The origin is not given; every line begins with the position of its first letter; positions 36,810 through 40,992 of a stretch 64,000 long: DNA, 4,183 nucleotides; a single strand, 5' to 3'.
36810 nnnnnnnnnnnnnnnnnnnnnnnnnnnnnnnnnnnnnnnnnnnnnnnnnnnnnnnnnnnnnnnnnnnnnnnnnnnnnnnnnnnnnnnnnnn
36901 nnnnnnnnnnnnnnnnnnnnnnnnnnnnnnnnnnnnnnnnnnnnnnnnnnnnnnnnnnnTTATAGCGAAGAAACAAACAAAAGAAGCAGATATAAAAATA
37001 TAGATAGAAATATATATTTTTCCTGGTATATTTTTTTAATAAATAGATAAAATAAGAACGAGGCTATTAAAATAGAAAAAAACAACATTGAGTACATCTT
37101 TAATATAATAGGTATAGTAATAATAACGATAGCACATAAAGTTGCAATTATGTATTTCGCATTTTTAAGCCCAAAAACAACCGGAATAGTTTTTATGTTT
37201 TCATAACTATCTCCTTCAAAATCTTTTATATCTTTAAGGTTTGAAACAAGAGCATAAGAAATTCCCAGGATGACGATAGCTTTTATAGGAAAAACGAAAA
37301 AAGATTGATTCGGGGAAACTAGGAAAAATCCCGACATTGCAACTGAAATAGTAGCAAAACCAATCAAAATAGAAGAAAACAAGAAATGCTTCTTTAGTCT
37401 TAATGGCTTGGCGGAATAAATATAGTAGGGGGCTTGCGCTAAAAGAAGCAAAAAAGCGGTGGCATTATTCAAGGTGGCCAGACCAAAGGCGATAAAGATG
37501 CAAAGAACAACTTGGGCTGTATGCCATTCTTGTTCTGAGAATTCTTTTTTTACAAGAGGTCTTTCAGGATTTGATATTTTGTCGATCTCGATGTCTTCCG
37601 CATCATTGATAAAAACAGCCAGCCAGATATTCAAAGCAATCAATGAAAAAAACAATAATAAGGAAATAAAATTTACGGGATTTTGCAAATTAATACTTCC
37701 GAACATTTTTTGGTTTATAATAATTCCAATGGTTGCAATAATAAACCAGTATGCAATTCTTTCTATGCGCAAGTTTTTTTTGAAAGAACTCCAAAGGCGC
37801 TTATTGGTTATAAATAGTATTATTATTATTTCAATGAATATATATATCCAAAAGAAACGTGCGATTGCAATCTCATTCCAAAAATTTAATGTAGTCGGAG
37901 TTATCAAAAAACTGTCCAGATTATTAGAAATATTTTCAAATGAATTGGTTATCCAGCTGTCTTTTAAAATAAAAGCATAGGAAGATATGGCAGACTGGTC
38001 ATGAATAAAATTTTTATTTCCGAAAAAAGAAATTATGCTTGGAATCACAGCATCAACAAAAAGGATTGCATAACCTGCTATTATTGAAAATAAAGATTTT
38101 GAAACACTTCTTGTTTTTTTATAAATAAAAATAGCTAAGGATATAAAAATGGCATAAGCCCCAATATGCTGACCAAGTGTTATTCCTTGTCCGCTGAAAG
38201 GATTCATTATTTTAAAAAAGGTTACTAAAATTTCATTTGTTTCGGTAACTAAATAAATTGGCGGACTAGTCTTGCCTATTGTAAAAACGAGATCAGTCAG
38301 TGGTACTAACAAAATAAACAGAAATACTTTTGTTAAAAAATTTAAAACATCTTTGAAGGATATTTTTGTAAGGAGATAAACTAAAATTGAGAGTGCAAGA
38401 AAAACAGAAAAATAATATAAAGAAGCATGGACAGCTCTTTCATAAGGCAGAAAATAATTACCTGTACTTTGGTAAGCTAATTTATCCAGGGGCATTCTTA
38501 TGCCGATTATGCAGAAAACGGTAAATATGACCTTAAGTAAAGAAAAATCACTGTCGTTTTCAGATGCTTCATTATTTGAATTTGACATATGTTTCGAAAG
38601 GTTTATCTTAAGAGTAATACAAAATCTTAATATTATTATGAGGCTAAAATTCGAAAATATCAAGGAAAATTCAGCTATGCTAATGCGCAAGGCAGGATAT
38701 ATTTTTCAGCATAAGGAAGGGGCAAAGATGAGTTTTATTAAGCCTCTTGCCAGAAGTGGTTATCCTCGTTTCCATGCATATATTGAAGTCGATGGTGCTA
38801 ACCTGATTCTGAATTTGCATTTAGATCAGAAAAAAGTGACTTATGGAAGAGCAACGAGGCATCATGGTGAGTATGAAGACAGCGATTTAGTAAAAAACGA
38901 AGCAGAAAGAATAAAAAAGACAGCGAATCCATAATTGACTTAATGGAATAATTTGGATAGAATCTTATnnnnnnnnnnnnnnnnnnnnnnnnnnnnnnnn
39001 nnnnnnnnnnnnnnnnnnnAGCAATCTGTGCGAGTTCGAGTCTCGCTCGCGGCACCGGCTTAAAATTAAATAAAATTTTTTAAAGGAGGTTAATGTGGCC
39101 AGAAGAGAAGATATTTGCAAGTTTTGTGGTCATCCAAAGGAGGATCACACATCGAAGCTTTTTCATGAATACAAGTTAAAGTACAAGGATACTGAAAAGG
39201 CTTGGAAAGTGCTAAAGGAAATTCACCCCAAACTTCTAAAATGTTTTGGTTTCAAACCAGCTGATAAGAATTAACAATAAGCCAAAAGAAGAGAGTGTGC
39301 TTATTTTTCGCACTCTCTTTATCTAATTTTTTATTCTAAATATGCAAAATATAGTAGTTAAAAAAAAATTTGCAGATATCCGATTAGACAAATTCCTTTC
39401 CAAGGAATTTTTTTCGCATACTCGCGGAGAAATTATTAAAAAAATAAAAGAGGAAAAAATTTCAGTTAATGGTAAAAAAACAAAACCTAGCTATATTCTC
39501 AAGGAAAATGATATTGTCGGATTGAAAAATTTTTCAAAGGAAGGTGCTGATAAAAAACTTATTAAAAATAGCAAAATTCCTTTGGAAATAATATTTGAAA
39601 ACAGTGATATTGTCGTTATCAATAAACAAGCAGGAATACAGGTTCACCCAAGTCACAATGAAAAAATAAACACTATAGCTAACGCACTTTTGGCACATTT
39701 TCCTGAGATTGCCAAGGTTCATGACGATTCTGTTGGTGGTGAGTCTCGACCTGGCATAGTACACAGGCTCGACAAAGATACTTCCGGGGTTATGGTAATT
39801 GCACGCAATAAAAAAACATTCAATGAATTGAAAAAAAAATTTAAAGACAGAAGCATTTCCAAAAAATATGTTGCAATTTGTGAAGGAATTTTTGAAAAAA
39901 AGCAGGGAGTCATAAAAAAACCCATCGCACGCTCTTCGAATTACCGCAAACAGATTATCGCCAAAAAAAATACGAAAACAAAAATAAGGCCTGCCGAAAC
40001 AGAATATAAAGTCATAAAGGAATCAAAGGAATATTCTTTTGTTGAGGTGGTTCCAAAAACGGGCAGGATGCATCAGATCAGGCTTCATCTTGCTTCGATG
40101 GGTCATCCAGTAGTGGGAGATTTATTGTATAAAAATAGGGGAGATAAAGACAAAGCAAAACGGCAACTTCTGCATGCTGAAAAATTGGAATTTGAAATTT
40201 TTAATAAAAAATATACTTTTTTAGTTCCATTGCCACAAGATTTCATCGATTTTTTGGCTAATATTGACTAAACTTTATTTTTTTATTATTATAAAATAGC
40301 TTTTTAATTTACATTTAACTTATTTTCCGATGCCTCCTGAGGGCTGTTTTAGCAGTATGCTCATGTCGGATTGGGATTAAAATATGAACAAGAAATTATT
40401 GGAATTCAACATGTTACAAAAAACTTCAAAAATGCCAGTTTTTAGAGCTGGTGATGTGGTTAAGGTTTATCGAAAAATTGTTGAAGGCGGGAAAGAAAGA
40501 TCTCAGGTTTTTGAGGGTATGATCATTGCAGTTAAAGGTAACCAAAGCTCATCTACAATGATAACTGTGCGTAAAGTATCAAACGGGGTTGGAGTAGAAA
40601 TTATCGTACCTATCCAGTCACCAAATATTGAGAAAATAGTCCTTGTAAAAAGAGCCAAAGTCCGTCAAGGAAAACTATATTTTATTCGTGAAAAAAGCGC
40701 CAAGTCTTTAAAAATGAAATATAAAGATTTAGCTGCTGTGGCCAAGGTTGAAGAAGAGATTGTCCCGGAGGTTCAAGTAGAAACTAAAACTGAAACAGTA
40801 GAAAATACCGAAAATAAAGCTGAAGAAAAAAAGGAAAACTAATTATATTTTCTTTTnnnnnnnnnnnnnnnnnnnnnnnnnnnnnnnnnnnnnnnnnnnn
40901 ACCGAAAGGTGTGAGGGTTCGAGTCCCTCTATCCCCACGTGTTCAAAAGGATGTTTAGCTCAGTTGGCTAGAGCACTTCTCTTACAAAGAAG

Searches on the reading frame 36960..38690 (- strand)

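Call 14: search_protein_families(library=pfam, proteins=[window:36960-38690:-], max_evalue=0.001)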
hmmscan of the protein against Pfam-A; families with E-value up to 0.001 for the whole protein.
window:36960-38690:- (576 aa): 1 family
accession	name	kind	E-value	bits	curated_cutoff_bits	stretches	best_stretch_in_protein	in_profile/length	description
PF01040.23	UbiA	-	1.4e-29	103.6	34.2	1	337-551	15-227/250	UbiA prenyltransferase family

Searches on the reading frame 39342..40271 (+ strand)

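Call 14: search_protein_families(library=pfam, proteins=[window:39342-40271:+], max_evalue=0.001)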
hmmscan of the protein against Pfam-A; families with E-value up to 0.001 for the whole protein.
window:39342-40271:+ (309 aa): 2 families
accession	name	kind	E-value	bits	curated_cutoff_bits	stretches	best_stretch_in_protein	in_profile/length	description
PF00849.27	PseudoU_synth_2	-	2.5e-35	122.4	26.8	1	89-252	1-152/152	RNA pseudouridylate synthase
PF01479.30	S4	-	1.2e-10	41.3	22.8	1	14-59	2-48/48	S4 domain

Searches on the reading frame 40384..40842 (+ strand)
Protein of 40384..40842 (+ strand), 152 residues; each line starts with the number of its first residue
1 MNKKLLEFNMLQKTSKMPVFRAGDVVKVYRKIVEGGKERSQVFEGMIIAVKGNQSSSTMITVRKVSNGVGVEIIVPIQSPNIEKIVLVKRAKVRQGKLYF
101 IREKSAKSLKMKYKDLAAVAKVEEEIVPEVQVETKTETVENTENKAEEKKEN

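Call 14: search_protein_families(library=pfam, proteins=[window:40384-40842:+], max_evalue=0.001)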
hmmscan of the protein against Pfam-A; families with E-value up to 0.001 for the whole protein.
window:40384-40842:+ (152 aa): 1 family
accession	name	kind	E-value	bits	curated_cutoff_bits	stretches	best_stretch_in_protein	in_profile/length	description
PF01245.26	Ribosomal_L19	-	7.1e-33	113.3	22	1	11-112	9-109/111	Ribosomal protein L19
